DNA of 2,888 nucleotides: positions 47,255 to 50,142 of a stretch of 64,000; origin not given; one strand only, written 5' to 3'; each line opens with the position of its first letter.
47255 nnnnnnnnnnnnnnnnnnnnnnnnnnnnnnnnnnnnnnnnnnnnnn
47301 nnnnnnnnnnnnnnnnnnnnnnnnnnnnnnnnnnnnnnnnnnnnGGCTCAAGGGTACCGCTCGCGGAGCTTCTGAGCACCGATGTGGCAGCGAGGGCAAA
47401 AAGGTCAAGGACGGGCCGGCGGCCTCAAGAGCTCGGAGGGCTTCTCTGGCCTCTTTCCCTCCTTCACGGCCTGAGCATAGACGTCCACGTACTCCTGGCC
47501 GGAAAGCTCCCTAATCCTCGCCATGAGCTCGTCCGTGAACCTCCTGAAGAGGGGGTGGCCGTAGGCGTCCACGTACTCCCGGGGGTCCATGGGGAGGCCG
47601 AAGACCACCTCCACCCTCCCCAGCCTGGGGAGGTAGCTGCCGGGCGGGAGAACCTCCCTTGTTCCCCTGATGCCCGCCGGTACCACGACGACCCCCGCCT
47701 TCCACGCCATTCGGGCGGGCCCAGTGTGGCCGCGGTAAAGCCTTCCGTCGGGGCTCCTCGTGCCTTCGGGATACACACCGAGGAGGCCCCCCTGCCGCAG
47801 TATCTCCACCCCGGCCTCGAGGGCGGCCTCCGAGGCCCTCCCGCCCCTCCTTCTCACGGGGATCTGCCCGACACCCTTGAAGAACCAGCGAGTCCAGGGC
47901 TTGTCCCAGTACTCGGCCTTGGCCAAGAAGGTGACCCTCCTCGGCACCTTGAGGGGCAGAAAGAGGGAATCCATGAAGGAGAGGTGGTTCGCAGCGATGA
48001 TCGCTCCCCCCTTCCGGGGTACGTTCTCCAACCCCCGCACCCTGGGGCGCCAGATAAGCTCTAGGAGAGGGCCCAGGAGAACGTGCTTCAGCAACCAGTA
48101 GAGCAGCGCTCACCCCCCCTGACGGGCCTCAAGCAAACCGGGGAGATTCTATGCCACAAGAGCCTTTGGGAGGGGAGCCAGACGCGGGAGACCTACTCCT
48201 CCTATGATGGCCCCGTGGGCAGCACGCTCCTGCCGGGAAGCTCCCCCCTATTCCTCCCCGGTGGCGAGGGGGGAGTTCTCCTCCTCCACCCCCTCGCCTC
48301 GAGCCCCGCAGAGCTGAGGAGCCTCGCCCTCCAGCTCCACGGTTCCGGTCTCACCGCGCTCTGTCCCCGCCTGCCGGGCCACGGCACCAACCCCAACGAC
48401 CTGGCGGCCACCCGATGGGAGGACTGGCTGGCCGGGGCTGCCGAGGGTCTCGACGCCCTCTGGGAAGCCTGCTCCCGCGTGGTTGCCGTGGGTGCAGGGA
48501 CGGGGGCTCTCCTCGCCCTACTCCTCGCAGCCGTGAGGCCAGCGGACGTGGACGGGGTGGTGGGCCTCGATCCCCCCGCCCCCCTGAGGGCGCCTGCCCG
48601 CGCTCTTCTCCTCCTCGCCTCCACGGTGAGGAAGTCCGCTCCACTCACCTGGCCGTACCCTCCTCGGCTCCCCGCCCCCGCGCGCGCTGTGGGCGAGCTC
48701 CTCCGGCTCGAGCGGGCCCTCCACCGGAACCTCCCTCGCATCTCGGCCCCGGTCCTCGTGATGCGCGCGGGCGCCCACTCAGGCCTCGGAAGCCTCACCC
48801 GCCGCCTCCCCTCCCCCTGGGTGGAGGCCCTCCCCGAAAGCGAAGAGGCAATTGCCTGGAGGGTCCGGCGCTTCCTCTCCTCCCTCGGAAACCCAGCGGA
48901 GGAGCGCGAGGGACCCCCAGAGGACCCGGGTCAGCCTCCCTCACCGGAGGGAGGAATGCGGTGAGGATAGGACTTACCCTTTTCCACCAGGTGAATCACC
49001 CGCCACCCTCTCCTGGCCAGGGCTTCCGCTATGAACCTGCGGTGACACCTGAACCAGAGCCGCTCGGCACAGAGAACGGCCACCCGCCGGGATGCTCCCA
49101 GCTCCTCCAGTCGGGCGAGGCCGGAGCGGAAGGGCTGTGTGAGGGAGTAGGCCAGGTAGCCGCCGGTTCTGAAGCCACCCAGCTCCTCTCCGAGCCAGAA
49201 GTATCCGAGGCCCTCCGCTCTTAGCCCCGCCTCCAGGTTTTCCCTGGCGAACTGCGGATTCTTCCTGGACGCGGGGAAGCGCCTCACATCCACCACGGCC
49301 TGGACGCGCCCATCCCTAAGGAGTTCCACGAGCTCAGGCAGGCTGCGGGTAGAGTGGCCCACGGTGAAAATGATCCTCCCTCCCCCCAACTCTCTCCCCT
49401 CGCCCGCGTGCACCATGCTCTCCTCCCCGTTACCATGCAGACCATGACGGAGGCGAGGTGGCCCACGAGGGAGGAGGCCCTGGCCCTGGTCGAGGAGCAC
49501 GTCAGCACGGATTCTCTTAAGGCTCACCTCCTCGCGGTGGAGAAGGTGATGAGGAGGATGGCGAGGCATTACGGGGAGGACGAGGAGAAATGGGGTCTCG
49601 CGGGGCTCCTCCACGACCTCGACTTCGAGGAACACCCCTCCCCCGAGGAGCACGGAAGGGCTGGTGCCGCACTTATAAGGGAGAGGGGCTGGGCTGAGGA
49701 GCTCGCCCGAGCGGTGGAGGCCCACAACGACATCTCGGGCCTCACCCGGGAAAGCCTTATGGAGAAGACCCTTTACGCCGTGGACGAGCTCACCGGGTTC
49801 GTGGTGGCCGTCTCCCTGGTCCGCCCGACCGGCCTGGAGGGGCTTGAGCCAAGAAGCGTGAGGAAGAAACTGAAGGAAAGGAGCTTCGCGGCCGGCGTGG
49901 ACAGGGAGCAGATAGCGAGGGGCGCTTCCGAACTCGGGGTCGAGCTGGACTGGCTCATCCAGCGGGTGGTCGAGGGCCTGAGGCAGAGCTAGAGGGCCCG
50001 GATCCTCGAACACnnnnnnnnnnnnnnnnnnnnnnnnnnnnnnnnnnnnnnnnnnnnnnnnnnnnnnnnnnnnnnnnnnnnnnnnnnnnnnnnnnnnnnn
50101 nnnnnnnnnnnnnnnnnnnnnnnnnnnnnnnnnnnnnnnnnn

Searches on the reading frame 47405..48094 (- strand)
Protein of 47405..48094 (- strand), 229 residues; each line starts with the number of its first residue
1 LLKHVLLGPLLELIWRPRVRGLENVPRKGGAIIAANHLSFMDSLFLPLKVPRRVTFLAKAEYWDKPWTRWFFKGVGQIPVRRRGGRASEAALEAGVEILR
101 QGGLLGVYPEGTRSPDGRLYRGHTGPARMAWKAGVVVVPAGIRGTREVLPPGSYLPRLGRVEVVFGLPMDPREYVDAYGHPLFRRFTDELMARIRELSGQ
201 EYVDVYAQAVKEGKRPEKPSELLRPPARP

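Call 19: search_protein_families(library=pfam, proteins=[window:47405-48094:-], max_evalue=0.001)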
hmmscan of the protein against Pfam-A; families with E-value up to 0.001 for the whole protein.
window:47405-48094:- (229 aa): 1 family
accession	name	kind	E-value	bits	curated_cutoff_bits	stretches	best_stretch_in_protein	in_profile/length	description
PF01553.26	Acyltransferase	-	6.4e-31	107.3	23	1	17-142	2-131/132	Acyltransferase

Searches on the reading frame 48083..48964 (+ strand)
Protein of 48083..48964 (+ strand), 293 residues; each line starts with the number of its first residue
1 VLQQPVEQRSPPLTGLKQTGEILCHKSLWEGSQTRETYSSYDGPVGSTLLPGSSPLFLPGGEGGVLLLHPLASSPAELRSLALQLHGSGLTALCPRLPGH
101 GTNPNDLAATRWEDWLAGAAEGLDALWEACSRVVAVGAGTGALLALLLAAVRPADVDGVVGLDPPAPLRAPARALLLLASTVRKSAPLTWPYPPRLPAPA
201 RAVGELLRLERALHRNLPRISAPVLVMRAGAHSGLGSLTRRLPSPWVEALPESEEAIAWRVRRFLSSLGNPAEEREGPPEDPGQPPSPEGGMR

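Call 19: search_protein_families(library=pfam, proteins=[window:48083-48964:+], max_evalue=0.001)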
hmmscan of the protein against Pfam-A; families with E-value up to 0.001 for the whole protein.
window:48083-48964:+ (293 aa): 2 families
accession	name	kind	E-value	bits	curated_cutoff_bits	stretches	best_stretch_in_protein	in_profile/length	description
PF12697.13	Abhydrolase_6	-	2.6e-09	38.5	26.3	1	65-226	1-171/217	Alpha/beta hydrolase family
PF12146.15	Hydrolase_4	-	3.9e-06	26.8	27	1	64-183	6-130/239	Serine aminopeptidase, S33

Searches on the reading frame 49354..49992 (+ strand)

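Call 19: search_protein_families(library=pfam, proteins=[window:49354-49992:+], max_evalue=0.001)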
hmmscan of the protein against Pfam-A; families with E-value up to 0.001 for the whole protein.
window:49354-49992:+ (212 aa): 1 family
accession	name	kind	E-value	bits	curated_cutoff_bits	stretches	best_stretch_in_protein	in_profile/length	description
PF01966.28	HD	-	8.4e-11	42.6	22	1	57-134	3-101/116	HD domain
